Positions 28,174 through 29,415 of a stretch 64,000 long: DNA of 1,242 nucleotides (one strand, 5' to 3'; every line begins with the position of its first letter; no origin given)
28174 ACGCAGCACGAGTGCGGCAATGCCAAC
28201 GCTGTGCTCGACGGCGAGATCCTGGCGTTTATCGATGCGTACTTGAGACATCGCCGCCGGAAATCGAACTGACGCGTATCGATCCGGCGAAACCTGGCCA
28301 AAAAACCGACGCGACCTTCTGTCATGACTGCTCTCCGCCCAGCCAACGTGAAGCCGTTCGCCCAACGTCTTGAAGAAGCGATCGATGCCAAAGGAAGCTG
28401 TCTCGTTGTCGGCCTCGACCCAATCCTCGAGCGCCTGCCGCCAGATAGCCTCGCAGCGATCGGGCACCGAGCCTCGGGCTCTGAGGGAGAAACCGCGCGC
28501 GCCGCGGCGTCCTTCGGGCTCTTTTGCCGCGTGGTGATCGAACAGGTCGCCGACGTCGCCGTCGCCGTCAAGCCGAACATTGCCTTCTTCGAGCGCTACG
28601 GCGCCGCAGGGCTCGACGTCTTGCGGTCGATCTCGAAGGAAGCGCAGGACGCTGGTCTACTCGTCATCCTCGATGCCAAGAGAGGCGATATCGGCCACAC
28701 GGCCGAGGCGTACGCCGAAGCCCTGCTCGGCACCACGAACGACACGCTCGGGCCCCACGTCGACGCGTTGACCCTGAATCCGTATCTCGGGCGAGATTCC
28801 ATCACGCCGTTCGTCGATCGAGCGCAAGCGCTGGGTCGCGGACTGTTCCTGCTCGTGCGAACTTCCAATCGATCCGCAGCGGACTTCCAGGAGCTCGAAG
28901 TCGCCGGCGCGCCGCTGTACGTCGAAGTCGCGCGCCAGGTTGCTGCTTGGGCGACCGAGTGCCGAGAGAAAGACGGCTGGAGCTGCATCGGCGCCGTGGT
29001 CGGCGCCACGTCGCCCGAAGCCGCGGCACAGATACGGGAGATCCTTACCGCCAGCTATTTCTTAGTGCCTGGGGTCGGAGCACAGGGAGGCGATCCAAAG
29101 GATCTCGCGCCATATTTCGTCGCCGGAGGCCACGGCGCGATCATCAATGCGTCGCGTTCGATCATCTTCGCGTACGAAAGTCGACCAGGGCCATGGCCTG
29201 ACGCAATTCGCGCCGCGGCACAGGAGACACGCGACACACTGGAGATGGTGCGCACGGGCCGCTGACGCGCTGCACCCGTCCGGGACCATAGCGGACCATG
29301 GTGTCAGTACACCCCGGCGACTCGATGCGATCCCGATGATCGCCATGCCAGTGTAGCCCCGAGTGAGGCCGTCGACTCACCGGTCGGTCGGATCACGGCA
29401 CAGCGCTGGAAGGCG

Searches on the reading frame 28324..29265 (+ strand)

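Call 9: search_protein_families(library=pfam, proteins=[window:28324-29265:+], max_evalue=0.001)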
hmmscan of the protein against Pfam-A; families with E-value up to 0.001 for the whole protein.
window:28324-29265:+ (313 aa): 1 family
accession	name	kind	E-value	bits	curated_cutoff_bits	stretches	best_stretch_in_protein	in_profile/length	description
PF00215.30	OMPdecase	-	1.9e-29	103.6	27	1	71-284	18-212/221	Orotidine 5'-phosphate decarboxylase / HUMPS family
